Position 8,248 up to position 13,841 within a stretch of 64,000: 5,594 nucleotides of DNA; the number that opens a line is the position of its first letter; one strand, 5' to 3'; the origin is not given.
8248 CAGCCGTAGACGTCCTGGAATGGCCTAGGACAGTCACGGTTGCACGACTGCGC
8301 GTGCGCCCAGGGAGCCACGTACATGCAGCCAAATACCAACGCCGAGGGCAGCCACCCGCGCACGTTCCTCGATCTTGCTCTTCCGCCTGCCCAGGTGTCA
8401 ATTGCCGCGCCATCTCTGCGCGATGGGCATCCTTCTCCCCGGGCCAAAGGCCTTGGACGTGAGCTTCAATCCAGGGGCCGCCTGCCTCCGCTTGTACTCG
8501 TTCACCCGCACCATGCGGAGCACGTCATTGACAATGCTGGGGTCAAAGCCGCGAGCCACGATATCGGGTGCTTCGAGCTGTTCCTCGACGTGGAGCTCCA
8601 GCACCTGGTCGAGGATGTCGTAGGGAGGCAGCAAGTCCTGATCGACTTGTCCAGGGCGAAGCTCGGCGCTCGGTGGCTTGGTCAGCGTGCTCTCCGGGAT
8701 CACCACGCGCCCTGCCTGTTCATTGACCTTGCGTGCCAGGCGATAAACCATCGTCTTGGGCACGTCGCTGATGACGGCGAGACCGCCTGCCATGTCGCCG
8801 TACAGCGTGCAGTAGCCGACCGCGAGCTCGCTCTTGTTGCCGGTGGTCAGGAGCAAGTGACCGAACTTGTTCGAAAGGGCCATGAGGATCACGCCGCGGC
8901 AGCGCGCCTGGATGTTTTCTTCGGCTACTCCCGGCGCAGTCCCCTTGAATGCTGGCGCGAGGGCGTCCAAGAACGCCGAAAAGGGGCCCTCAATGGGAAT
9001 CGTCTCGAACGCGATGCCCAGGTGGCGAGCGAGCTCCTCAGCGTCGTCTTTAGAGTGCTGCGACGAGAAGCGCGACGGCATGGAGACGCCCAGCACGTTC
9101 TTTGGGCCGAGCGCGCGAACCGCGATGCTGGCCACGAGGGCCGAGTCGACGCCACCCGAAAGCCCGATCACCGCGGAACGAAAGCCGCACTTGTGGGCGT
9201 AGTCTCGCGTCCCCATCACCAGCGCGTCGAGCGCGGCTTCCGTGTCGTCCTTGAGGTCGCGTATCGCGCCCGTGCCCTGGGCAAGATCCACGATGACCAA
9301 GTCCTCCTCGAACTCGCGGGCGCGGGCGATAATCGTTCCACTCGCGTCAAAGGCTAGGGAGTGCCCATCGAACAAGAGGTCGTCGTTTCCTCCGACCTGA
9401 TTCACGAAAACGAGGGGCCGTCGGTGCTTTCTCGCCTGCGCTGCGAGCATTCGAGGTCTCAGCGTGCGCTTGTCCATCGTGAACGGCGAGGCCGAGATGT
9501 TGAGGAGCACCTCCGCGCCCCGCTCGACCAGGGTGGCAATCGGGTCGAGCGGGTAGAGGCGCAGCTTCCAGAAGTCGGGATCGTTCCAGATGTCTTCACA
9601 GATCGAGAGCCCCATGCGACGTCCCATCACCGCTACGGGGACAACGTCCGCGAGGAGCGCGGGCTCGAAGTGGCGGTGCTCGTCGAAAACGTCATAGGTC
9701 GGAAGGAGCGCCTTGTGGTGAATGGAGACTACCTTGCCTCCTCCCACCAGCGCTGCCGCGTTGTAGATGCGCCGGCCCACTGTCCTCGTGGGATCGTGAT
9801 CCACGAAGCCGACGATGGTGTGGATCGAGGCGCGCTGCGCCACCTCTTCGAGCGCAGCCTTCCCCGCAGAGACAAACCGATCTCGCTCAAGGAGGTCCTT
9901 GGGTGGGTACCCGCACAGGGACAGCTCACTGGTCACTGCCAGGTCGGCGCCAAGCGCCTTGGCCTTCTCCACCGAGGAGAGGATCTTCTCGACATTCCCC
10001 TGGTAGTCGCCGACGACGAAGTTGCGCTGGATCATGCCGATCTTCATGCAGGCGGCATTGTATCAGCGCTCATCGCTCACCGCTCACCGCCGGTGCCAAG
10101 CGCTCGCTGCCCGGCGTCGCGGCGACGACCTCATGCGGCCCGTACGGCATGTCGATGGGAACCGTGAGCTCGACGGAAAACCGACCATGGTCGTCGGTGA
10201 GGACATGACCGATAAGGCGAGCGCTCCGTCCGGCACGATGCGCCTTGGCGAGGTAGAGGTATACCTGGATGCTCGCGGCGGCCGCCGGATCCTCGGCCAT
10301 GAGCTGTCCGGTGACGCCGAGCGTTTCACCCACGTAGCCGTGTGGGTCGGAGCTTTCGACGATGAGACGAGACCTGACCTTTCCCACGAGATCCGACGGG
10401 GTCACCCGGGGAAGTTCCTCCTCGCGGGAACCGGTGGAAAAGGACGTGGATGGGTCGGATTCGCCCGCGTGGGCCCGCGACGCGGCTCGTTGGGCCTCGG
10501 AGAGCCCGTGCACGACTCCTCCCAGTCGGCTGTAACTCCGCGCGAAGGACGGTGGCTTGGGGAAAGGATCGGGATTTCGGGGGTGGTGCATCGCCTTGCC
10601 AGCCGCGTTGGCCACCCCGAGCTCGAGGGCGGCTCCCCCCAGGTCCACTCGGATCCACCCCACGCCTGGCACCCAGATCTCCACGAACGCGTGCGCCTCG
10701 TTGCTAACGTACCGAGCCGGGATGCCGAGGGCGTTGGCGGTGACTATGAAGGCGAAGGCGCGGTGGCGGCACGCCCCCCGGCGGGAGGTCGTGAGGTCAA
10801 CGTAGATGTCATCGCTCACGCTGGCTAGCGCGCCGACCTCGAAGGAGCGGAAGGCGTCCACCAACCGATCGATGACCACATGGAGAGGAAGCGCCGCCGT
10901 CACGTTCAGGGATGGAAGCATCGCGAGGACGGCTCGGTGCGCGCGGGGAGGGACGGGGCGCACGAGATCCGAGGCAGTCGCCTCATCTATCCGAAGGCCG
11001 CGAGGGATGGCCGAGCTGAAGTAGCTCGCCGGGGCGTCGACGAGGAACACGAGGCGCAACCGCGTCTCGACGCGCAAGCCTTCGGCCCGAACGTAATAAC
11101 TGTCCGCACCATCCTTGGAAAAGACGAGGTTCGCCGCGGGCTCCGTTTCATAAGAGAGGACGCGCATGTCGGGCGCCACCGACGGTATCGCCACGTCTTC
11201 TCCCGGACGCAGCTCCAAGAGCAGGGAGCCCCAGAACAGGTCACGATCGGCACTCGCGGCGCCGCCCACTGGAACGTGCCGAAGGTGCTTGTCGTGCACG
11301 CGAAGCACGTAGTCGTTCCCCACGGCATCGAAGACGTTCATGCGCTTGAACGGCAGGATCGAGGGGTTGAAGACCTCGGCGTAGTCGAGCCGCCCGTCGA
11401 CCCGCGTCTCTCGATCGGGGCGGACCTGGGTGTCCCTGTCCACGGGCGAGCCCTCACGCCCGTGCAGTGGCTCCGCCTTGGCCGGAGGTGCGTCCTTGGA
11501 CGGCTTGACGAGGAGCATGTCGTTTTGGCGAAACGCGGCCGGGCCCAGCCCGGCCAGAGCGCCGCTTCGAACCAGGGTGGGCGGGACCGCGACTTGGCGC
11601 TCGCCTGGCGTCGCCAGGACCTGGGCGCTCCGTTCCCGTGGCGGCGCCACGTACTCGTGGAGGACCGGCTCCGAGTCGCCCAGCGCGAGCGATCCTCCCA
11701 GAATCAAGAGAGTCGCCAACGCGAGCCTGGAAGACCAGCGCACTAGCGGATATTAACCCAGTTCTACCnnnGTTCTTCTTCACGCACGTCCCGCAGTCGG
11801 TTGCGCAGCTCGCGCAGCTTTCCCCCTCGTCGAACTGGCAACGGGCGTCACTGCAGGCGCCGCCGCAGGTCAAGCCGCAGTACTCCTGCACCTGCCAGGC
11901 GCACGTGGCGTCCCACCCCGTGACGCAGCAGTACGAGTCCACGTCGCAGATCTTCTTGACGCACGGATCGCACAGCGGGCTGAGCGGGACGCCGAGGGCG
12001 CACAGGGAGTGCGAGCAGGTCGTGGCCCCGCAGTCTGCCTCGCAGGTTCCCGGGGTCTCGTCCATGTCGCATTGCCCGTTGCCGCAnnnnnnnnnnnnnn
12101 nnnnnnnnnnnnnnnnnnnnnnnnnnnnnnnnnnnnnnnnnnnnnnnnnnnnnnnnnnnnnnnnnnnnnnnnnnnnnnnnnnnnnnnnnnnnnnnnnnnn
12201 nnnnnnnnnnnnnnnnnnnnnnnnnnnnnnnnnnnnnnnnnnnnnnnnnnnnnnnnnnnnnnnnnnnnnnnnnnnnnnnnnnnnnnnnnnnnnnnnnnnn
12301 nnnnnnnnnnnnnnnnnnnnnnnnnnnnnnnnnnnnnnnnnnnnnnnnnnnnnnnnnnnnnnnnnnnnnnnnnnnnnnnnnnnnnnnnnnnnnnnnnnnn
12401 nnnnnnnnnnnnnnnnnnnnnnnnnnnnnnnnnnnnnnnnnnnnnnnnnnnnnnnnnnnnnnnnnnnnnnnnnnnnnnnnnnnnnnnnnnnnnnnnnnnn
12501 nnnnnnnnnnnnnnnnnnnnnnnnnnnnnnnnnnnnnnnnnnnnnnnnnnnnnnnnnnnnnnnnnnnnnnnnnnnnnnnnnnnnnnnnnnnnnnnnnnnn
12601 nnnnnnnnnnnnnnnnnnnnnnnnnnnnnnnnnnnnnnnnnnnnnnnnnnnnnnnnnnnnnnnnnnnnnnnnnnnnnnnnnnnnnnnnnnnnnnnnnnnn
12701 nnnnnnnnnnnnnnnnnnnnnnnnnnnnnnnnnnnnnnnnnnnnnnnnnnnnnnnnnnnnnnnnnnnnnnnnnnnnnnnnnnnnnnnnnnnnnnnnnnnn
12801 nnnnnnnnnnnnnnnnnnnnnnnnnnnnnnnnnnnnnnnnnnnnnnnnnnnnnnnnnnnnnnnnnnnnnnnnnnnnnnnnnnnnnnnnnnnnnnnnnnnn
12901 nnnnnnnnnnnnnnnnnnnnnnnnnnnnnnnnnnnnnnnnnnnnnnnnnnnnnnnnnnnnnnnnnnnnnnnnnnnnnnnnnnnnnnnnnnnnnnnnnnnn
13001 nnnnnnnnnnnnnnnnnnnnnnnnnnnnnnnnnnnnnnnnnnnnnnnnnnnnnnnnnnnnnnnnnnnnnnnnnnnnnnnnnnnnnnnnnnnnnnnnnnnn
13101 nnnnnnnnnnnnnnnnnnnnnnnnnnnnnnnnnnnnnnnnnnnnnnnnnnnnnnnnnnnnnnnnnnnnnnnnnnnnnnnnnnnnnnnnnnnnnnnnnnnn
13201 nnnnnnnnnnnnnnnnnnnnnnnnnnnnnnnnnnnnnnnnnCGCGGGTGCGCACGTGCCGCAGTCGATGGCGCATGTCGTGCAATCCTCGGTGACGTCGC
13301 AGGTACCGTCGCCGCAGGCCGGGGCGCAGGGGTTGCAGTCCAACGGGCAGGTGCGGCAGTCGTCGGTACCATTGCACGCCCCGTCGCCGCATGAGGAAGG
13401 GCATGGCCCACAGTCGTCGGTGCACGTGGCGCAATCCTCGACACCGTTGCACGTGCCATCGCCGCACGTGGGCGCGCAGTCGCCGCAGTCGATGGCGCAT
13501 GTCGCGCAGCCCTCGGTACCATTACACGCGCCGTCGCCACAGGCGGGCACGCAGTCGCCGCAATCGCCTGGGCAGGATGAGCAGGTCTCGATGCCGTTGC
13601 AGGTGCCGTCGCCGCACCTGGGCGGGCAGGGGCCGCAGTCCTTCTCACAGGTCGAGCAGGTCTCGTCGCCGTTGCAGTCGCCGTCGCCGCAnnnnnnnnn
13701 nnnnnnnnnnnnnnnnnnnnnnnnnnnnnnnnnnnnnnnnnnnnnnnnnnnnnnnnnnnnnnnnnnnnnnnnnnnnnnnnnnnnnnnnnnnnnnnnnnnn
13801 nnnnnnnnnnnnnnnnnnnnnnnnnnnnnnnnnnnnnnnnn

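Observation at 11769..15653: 1,294-aa lipoprotein composed almost entirely of ~42 tandem five-cysteine mini-repeats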

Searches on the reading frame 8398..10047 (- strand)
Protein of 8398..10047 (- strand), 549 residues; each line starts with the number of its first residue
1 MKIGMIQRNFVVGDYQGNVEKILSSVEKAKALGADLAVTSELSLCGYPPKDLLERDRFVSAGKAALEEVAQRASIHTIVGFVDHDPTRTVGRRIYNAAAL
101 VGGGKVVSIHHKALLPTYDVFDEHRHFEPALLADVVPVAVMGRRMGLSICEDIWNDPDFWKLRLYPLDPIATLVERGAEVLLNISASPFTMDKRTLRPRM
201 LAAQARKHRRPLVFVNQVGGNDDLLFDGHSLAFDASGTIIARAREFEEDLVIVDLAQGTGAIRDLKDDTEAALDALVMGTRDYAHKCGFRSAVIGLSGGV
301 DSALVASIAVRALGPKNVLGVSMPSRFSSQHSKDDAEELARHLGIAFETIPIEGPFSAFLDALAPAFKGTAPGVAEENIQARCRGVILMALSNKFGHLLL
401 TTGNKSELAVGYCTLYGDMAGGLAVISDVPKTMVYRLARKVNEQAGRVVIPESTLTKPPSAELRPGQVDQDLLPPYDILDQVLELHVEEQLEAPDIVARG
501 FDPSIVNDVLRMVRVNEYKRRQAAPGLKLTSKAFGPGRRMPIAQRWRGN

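Call 7: search_protein_families(library=pfam, proteins=[window:8398-10047:-], max_evalue=10)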
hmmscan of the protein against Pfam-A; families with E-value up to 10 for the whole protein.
window:8398-10047:- (549 aa): 5 families
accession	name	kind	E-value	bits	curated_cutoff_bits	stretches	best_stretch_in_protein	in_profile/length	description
PF02540.23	NAD_synthase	-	1.6e-73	247.3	21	1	275-523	4-242/242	NAD synthase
PF00795.27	CN_hydrolase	-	1e-25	91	23.2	1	3-260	2-252/256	Carbon-nitrogen hydrolase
PF03054.22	tRNA_Me_trans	-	0.0065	16.6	20.6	1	293-356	4-76/202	tRNA methyl transferase HUP domain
PF00733.27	Asn_synthase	-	0.0077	16.4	21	1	296-346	24-73/354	Asparagine synthase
PF06508.19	QueC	-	0.018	15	22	1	292-353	2-61/210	Queuosine biosynthesis protein QueC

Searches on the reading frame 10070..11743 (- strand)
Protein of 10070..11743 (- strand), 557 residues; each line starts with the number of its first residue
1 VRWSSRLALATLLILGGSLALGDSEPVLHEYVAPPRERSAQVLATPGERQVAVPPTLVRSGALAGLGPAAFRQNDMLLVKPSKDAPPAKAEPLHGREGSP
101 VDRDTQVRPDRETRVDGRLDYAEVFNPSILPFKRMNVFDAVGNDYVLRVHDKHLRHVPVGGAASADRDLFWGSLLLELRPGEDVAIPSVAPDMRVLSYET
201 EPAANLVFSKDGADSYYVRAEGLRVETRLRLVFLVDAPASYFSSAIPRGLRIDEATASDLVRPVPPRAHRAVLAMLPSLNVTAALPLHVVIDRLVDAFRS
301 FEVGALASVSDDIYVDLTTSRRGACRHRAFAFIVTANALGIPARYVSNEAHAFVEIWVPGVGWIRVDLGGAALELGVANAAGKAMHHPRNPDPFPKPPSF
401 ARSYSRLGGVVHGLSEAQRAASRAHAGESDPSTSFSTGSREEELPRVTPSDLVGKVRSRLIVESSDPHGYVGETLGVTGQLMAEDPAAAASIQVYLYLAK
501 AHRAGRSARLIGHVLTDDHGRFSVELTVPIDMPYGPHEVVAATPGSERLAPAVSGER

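Call 7: search_protein_families(library=pfam, proteins=[window:10070-11743:-], max_evalue=10)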
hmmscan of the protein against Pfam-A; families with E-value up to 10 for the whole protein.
window:10070-11743:- (557 aa): 2 families
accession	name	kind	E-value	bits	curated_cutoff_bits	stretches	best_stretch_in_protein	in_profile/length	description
PF01841.26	Transglut_core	-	2.4e-10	41.1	23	1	314-367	43-107/108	Transglutaminase-like superfamily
PF14381.12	EDR1_CTR1_ARMC3_pept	-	0.05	13.9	27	1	311-348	132-169/203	EDR1/CTR1/ARMC3, peptidase-like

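Call 8: search_protein_families(library=ncbifam, proteins=[window:10070-11743:-], max_evalue=10)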
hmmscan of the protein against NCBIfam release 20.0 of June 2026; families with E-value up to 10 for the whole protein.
window:10070-11743:- (557 aa): 0 families

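Call 42: find_related_loci(query=window:10070-11743:-, collection=genome_contigs, flank=10000)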
Query window:10070-11743:- (557 aa) in genome_contigs; peptide patterns used: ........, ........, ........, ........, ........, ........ (x = any residue, [..] = any of these).
28 stretches matched a pattern, but none encodes a relative of the query by tblastn (E <= 1e-3).

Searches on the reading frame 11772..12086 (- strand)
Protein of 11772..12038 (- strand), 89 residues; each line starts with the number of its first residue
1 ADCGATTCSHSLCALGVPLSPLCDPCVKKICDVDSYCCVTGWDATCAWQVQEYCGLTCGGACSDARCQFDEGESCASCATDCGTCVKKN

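Call 7: search_protein_families(library=pfam, proteins=[window:11772-12038:-], max_evalue=10)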
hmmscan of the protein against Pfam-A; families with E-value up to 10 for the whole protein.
seq(89 aa): 0 families

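Call 8: search_protein_families(library=ncbifam, proteins=[window:11772-12038:-], max_evalue=10)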
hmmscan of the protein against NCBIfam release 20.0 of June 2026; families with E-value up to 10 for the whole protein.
seq(89 aa): 0 families

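Call 50: predict_structure(alignment_id=A2)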
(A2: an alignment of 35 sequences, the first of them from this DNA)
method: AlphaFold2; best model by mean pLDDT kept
length: 105 residues; sequences in the alignment: 35
mean_pLDDT: 84.8   pTM: 0.59
mean pLDDT of the five models: 84.8, 84.6, 78.5, 74.8, 73.3
residues with pLDDT >= 90: 40; 70-90: 55; 50-70: 9; < 50: 1
segments of 3 or more residues with pLDDT < 50: none
pLDDT, mean of each block of 10 residues (from residue 1): 89 84 84 92 95 95 91 72 74 81 66
secondary structure, 60 per line:
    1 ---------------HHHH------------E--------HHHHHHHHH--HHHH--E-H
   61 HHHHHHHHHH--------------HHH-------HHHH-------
elements in order: H16-19 H41-49 H52-55 H60-70 H95-98

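Call 52: search_solved_structures(query=A2, max_evalue=10, show_alignments=2)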
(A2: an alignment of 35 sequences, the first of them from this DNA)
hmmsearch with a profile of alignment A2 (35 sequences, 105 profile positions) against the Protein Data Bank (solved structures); distinct sequences matched with E-value up to 10: 0.

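Call 56: fold_search(model_id=the predicted structure, library=pdb)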
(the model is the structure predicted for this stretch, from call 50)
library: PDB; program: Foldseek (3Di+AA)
matches with E <= 10: 0; with E <= 0.001: 0
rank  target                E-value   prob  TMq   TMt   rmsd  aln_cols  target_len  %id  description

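Call 74: fold_search(model_id=the predicted structure, library=viral)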
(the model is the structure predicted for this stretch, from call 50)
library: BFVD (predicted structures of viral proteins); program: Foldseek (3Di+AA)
matches with E <= 10: 8; with E <= 0.001: 0
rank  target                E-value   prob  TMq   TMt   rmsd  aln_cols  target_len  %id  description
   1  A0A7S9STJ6            7.1e-02  0.90  0.31  0.09   6.6        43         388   35  Uncharacterized protein [Virus NIOZ-UU157]
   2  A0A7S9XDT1            2.1e-01  0.87  0.30  0.05   1.4        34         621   38  Uncharacterized protein [Virus NIOZ-UU157]
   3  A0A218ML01            3.0e-01  0.33  0.28  0.03   7.8        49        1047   37  Putative peptidase [uncultured virus]
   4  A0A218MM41            9.0e-01  0.18  0.28  0.04  11.9        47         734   32  Secretion system C-terminal sorting domain-containing protein [uncultured virus]
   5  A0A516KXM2            4.8e+00  0.06  0.29  0.06   8.5        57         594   28  (no name in the UniProt tables at hand)
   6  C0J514                6.4e+00  0.01  0.21  0.16  10.8        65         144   14  Gag polyprotein (Fragment) [Small ruminant lentivirus]
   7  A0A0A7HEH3            6.9e+00  0.02  0.18  0.19   4.7        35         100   34  Uncharacterized protein [Vibrio phage J2]
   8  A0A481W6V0            9.9e+00  0.01  0.21  0.18   9.8        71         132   14  Uncharacterized protein [Pseudomonas phage Lana]

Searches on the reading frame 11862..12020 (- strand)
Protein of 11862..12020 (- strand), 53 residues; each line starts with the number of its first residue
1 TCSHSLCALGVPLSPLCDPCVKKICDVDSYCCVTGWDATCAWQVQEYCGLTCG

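Call 60: find_homologous_proteins(query=A3, max_evalue=0.001)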
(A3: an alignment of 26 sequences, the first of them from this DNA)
Query A3 (26 sequences) (53 aa, profile of the alignment): 13 proteins with E <= 0.001 among 136 candidates.
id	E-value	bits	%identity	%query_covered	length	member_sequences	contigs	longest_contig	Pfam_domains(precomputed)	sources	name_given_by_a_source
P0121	5.9e-22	96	44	98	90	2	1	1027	PF26780.1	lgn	-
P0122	3.5e-19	87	44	91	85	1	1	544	PF26780.1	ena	-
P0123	1.0e-16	79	45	75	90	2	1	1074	PF26780.1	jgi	jgi:hypothetical protein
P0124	9.6e-16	76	38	75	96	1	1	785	PF26780.1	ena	-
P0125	6.5e-12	63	50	57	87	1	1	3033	PF26780.1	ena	-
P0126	1.1e-10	59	40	38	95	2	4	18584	-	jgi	-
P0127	9.7e-9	53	38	55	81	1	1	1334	PF26780.1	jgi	jgi:hypothetical protein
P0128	9.6e-7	47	46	77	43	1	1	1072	PF26780.1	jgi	jgi:hypothetical protein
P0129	9.8e-7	47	45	55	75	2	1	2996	-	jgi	jgi:hypothetical protein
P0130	2.8e-6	45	48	49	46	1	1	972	-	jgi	-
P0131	8.2e-6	44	48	40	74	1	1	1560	-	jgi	jgi:hypothetical protein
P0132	4.8e-5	41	55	42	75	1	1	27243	-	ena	-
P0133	5.5e-4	38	41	68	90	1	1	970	-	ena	-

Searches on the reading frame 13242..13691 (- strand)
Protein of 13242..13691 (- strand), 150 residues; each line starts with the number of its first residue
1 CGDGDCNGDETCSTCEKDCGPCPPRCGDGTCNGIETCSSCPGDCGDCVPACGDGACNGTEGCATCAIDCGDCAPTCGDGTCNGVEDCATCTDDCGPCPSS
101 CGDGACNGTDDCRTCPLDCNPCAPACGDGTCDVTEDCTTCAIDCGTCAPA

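Call 44: predict_structure(alignment_id=A1)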
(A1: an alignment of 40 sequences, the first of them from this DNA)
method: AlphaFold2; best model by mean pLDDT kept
length: 150 residues; sequences in the alignment: 40
mean_pLDDT: 80.6   pTM: 0.29
mean pLDDT of the five models: 80.6, 77.8, 73.9, 73.2, 61.8
residues with pLDDT >= 90: 14; 70-90: 127; 50-70: 9; < 50: 0
segments of 3 or more residues with pLDDT < 50: none
pLDDT, mean of each block of 10 residues (from residue 1): 89 90 82 80 77 77 80 78 78 78 73 77 80 84 87
secondary structure, 60 per line:
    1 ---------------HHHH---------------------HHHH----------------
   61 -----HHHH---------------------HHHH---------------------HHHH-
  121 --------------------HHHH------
elements in order: H16-19 H41-44 H66-69 H91-94 H116-119 H141-144

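Call 49: fold_search(model_id=the predicted structure, library=pdb)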
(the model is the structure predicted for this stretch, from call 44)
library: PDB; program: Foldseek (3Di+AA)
matches with E <= 10: 1; with E <= 0.001: 0
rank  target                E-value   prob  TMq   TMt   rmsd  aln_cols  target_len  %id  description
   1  8jut_A                6.8e+00  0.00  0.10  0.01  21.1       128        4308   22  rat megalin RAP complex (released 2024-06-19)

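Call 65: search_protein_representatives(alignment_id=A1)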
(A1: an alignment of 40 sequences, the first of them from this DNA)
Query: 40 sequences, 150 profile positions. Proteins with E-value up to 0.001 (for the whole library): 5055; up to 1e-10: 2092; up to 1e-30: 385. The best 150 are listed.
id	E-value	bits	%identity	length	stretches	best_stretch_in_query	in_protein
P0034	1.4e-185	625.3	-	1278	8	1-147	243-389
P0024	5.5e-185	623.4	-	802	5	1-149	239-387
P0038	6.5e-180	606.9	-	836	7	1-149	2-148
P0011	8.2e-164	554.6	-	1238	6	9-148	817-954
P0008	8.7e-138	470.1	-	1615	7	9-148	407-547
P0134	6.3e-131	447.9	-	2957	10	9-144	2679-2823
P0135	6.8e-129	441.3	-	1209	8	1-126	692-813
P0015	3.1e-127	435.9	-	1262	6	1-147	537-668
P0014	5.9e-127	435.0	-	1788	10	3-139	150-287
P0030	1.9e-119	410.7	-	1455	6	1-147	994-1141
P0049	3.1e-119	409.9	-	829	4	8-148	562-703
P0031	1.3e-114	394.9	-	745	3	1-149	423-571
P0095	1.6e-114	394.6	-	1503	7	1-147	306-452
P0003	9.7e-114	392.1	-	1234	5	1-149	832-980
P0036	8.1e-109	376.1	-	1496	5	1-149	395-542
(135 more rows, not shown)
